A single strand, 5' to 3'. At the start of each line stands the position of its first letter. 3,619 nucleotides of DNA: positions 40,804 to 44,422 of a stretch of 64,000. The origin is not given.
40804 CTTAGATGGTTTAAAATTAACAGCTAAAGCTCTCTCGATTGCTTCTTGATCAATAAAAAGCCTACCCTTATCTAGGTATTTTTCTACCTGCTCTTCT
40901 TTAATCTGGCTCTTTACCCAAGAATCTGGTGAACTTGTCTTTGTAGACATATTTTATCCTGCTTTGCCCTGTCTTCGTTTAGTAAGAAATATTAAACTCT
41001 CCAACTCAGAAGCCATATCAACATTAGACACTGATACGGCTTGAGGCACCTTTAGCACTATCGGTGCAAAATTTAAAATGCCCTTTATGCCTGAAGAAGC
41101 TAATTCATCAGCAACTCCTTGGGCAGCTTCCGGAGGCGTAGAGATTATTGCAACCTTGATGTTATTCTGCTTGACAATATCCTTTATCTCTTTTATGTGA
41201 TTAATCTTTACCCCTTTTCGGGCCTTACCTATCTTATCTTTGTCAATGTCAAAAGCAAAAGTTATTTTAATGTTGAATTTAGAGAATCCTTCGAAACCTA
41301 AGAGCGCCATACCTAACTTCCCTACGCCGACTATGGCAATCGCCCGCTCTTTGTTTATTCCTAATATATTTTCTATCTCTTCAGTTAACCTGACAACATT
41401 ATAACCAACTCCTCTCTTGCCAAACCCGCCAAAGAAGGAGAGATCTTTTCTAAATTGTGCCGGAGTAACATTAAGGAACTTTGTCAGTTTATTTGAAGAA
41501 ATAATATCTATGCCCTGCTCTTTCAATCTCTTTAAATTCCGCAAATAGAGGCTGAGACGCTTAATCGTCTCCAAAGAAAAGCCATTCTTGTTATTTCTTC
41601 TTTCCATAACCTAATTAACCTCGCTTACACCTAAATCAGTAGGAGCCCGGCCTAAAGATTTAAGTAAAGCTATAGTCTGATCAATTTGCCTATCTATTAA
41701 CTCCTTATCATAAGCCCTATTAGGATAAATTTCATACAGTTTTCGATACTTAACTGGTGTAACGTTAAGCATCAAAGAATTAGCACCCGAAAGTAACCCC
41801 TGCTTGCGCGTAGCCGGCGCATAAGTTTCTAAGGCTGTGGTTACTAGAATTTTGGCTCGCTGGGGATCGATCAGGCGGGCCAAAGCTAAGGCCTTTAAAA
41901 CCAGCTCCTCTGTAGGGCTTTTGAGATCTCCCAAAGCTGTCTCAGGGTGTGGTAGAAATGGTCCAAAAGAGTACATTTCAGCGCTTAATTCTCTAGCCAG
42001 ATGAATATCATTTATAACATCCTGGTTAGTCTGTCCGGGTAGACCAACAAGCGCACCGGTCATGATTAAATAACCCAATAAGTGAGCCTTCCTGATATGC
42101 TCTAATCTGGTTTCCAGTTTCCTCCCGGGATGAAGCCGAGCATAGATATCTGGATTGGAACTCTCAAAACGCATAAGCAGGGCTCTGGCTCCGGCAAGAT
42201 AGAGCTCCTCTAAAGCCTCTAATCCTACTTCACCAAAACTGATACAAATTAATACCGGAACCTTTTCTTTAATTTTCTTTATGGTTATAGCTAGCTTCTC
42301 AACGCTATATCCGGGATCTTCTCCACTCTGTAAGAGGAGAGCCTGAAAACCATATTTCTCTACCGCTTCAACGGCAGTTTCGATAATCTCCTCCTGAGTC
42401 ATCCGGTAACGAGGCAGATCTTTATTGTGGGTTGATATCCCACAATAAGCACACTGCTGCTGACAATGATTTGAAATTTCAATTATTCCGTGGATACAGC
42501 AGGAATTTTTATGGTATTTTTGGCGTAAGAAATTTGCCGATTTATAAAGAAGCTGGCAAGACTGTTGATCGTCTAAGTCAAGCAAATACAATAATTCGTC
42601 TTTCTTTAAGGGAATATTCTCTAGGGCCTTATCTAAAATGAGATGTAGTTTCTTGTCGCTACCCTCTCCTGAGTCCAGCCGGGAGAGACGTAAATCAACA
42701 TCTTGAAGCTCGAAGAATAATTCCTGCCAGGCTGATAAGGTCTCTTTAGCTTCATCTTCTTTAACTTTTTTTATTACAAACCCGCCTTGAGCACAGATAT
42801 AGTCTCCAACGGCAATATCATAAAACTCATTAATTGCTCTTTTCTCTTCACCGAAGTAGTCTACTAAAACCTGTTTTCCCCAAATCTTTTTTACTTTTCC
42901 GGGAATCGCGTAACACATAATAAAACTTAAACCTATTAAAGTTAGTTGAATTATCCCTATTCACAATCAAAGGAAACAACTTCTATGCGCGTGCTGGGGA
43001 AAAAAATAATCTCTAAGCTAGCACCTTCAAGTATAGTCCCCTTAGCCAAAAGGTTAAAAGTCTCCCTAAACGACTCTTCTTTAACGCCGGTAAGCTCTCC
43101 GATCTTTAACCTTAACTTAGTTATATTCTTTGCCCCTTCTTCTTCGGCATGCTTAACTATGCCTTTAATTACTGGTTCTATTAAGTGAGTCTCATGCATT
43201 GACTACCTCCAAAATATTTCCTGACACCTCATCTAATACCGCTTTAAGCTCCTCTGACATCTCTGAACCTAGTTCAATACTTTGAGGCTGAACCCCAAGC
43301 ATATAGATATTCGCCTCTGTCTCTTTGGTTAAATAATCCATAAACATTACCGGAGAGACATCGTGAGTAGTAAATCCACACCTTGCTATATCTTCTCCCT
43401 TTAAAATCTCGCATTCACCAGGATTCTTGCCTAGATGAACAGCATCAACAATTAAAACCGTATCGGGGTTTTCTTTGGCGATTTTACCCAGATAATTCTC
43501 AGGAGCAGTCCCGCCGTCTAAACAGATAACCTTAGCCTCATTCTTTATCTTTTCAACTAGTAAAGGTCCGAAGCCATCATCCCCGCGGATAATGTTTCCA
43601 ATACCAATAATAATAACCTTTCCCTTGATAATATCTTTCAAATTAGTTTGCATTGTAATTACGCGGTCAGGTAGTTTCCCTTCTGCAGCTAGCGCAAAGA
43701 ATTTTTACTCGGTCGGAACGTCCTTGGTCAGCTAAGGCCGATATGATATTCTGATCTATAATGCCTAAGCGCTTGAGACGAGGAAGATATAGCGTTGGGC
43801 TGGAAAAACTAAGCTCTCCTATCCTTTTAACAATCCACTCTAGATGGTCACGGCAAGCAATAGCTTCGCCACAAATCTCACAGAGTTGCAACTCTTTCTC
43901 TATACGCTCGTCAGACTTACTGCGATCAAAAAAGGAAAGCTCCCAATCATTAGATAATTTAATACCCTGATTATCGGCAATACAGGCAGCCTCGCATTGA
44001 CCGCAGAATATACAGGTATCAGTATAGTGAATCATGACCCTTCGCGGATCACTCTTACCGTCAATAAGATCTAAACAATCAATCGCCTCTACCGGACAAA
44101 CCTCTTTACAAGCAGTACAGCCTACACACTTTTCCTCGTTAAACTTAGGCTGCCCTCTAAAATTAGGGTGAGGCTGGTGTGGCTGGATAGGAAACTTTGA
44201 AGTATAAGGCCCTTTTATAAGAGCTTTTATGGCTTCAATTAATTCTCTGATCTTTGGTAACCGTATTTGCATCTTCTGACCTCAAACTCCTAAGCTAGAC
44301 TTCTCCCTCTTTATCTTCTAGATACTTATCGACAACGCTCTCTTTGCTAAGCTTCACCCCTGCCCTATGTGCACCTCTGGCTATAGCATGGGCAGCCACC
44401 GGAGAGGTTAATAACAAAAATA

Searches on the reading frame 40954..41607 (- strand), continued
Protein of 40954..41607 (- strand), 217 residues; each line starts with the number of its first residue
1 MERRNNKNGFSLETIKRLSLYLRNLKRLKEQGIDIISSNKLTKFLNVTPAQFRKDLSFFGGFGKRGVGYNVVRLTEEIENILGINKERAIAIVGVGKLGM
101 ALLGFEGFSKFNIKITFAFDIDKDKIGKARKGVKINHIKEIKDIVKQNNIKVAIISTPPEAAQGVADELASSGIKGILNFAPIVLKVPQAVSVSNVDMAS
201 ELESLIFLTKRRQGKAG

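Call 41: search_solved_structures(query=window:40954-41607:-, show_alignments=5, max_evalue=1e-44)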
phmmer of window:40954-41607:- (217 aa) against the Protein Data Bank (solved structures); distinct sequences matched with E-value up to 1e-44: 5.
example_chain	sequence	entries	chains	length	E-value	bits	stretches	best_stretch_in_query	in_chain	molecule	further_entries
1xcb_A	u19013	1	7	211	1.2e-46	162.4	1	14-208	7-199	Redox-sensing transcriptional repressor rex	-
3ikt_A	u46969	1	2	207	1.2e-46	162.3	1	14-207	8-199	Redox-sensing transcriptional repressor rex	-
2dt5_A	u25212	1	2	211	3.1e-46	161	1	14-208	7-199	AT-rich DNA-binding protein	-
3ikv_A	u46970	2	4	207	3.3e-46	160.9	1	14-207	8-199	Redox-sensing transcriptional repressor rex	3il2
5zz5_A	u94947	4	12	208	6.6e-45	156.7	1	15-212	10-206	Redox-sensing transcriptional repressor Rex | Redox-sensing transcriptional repressor Rex 1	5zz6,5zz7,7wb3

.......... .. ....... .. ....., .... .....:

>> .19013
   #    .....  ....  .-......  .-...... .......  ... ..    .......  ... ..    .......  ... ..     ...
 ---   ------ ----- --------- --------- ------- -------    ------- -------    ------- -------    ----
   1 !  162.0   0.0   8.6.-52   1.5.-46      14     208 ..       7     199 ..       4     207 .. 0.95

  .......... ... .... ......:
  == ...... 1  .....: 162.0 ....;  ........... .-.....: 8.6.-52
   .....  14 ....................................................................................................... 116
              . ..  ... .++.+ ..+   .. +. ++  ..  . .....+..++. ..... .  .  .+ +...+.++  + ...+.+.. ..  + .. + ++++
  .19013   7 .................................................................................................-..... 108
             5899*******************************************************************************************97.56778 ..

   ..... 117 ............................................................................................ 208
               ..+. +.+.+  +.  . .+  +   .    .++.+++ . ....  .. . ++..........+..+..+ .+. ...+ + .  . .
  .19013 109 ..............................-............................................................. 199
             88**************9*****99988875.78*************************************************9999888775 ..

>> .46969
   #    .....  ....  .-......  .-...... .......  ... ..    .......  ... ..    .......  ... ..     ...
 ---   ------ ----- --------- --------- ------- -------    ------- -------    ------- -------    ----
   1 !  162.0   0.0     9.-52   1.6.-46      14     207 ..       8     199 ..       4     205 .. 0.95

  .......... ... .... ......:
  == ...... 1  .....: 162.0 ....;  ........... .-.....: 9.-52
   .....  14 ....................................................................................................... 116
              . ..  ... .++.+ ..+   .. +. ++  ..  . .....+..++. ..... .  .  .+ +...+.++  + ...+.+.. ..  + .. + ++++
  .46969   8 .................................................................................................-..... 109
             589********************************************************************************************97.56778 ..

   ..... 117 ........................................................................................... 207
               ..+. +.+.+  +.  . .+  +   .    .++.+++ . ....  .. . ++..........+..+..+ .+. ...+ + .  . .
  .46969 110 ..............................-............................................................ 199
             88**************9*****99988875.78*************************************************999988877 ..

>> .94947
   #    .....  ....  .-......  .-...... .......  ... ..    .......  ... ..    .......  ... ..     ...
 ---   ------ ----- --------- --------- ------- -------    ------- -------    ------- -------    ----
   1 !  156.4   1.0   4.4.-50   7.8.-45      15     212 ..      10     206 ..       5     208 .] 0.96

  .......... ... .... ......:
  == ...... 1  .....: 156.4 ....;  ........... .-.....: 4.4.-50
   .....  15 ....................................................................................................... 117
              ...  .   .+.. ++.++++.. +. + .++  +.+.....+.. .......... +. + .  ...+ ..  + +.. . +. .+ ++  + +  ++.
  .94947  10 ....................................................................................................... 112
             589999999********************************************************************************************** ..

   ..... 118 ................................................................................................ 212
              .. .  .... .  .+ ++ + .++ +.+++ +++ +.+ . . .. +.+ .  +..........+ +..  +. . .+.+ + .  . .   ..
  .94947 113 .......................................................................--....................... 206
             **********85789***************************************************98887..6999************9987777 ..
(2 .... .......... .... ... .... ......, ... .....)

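Call 44: search_protein_families(library=ncbifam, proteins=[window:40954-41607:-], max_evalue=0.00001)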
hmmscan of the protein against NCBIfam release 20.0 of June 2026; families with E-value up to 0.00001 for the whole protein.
window:40954-41607:- (217 aa): 9 families
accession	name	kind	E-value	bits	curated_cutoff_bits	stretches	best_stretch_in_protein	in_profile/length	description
NF003995.0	PRK05472.2-4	subfamily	6.2e-77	257.9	126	1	9-214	5-210/213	redox-sensing transcriptional repressor Rex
NF003993.0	PRK05472.2-2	equivalog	2.4e-71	239.6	217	1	13-212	9-208/212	redox-sensing transcriptional repressor Rex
NF003992.0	PRK05472.2-1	equivalog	1.8e-68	230.4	226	1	9-213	20-224/249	redox-sensing transcriptional repressor Rex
NF003989.0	PRK05472.1-3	equivalog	2.1e-62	210.7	177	1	8-213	6-211/215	redox-sensing transcriptional repressor Rex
NF003994.0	PRK05472.2-3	equivalog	8.2e-61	205.1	130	1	5-207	4-206/217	redox-sensing transcriptional repressor Rex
NF003990.0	PRK05472.1-4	equivalog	1.5e-59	201.2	233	1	6-212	3-209/214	redox-sensing transcriptional repressor Rex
NF003996.0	PRK05472.2-5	equivalog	1.9e-59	201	138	1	12-213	4-203/209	redox-sensing transcriptional repressor Rex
NF003991.0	PRK05472.1-5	equivalog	1.3e-51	175.6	198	1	12-210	9-207/211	redox-sensing transcriptional repressor Rex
NF003988.0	PRK05472.1-1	equivalog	1.2e-47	162.7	321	1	13-212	10-211/214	redox-sensing transcriptional repressor Rex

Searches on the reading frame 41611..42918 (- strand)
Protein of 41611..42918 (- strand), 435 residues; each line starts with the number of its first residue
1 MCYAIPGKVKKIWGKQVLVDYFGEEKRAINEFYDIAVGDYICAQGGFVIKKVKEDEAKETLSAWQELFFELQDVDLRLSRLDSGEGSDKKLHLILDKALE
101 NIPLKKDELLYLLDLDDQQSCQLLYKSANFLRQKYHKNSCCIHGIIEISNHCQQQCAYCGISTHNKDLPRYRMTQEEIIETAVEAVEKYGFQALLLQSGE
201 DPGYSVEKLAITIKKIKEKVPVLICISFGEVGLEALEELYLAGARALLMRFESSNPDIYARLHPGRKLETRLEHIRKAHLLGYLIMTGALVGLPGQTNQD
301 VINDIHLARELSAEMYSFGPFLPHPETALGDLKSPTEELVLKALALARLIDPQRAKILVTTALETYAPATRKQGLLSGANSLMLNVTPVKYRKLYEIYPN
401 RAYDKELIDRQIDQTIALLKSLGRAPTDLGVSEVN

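Call 6: search_protein_families(library=pfam, proteins=[window:41611-42918:-])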
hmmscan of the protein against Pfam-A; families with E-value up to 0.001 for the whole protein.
window:41611-42918:- (435 aa): 3 families
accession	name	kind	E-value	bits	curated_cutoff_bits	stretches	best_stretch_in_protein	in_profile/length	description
PF04055.27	Radical_SAM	-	8.1e-20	72.1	29.5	1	146-307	1-165/166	Radical SAM superfamily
PF01455.23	HupF_HypC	-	3.1e-14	53.3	28.5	1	1-64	1-65/65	HupF/HypC family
PF06968.18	BATS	-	0.00099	19.7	22.2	0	322-405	6-77/88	Biotin and Thiamin Synthesis associated domain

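Call 44: search_protein_families(library=ncbifam, proteins=[window:41611-42918:-], max_evalue=0.00001)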
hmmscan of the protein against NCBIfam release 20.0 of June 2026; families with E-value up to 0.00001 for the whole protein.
window:41611-42918:- (435 aa): 26 families (the best 25 are shown)
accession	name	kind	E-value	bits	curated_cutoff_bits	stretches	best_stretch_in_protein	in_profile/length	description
TIGR03956.1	rSAM_HydE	equivalog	1.7e-70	237.9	254.6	1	96-403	3-310/340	[FeFe] hydrogenase H-cluster radical SAM maturase HydE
TIGR03910.1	pyrrolys_PylB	equivalog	6.9e-43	146.9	348.2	1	89-427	3-338/347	methylornithine synthase PylB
TIGR00433.2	bioB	equivalog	7.1e-30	104.3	225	1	104-384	3-283/307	biotin synthase BioB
TIGR03957.1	rSAM_HmdB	equivalog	2.5e-19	69.6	320.9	1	105-383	2-279/317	5,10-methenyltetrahydromethanopterin hydrogenase cofactor biosynthesis protein HmdB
TIGR02351.2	thiH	equivalog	5.9e-19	68.3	380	1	96-307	27-240/364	2-iminoacetate synthase ThiH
TIGR03955.1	rSAM_HydG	equivalog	5.9e-16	57.9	312.15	1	86-264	29-212/470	[FeFe] hydrogenase H-cluster radical SAM maturase HydG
TIGR03699.1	menaquin_MqnC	equivalog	1.3e-15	57.1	428.1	1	105-252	4-150/342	cyclic dehypoxanthinyl futalosine synthase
TIGR00074.1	hypC_hupF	subfamily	1.2e-12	47.5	48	1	1-76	1-77/80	HypC/HybG/HupF family hydrogenase formation chaperone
TIGR03551.1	F420_cofH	equivalog_domain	3.9e-12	45.7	374.1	1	106-228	3-124/345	5-amino-6-(D-ribitylamino)uracil--L-tyrosine 4-hydroxyphenyl transferase CofH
TIGR03700.1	mena_SCO4494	equivalog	4.5e-12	45.5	434.55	1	94-248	1-153/351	aminofutalosine synthase MqnE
NF006276.0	PRK08444.1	equivalog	4.7e-12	45.6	560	1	94-225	3-131/353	aminofutalosine synthase MqnE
NF006687.0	PRK09234.1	equivalog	7.2e-12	44.3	1018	1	61-228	448-616/849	bifunctional FO biosynthesis protein CofGH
TIGR00423.1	TIGR00423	subfamily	2.1e-11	43.6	260.25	1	146-228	9-90/310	CofH family radical SAM protein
NF053743.1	LipS2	equivalog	4.9e-11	42.6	270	1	148-338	29-219/292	LipS2 family lipoyl synthase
TIGR03550.1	F420_cofG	equivalog_domain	7.5e-11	41.8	213.35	0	146-209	8-70/322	7,8-didemethyl-8-hydroxy-5-deazariboflavin synthase CofG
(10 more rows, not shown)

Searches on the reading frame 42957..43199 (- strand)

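Call 44: search_protein_families(library=ncbifam, proteins=[window:42957-43199:-], max_evalue=0.00001)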
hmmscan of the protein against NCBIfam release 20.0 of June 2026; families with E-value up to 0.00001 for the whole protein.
window:42957-43199:- (80 aa): 5 families
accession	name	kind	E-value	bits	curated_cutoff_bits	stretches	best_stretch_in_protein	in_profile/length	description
TIGR00100.1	hypA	equivalog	3.2e-16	59.4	88.1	1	1-68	1-68/116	hydrogenase maturation nickel metallochaperone HypA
NF001976.0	PRK00762.1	equivalog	4.7e-10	39.3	146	1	1-68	1-68/124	hydrogenase maturation nickel metallochaperone HypA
NF009046.0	PRK12380.1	subfamily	1.6e-09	38.1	113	1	1-70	1-70/113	hydrogenase/urease nickel incorporation protein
NF003008.0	PRK03824.1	equivalog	3.2e-09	36.8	125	1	1-68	1-68/135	hydrogenase nickel incorporation protein HypA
NF002979.0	PRK03681.1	subfamily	5.1e-08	33.1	121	1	1-64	1-64/116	hydrogenase/urease nickel incorporation protein HypA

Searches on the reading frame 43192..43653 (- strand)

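Call 6: search_protein_families(library=pfam, proteins=[window:43192-43653:-])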
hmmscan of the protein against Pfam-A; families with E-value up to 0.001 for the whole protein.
window:43192-43653:- (153 aa): 1 family
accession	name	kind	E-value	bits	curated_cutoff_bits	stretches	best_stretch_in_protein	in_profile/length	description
PF01750.23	HycI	-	1.2e-19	70.9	23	1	34-148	9-128/130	Hydrogenase maturation protease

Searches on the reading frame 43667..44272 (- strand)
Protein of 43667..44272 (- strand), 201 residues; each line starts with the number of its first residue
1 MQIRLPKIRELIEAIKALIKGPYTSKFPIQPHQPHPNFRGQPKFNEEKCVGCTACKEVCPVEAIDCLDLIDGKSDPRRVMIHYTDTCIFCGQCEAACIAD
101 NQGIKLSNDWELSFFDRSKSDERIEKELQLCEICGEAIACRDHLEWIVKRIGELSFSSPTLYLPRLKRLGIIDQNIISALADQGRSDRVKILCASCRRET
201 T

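Call 6: search_protein_families(library=pfam, proteins=[window:43667-44272:-])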
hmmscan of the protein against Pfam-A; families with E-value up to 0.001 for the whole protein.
window:43667-44272:- (201 aa): 8 families
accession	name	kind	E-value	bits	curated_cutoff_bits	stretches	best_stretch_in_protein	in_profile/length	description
PF00037.32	Fer4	-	1.2e-09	38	21.1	1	42-65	1-24/24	4Fe-4S binding domain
PF12838.12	Fer4_7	-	2e-09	38.2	27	2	48-99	1-50/52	4Fe-4S dicluster domain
PF13187.11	Fer4_9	-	8.3e-07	29.4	27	1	48-98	1-48/52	4Fe-4S dicluster domain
PF12837.12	Fer4_6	-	4e-06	26.9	25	1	42-64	2-24/24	4Fe-4S binding domain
PF14697.11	Fer4_21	-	2.3e-05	24.9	35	1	43-64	35-57/59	4Fe-4S dicluster domain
PF12797.12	Fer4_2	-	3.5e-05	23.9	24.5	1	42-61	3-22/22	4Fe-4S binding domain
PF13237.11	Fer4_10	-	0.0001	22.6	25.5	1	42-97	2-52/53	4Fe-4S dicluster domain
PF25160.1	LdpA_Fe-S-bd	-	0.00012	22.3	27.6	0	44-66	23-45/49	LdpA Fe-S cluster-binding domain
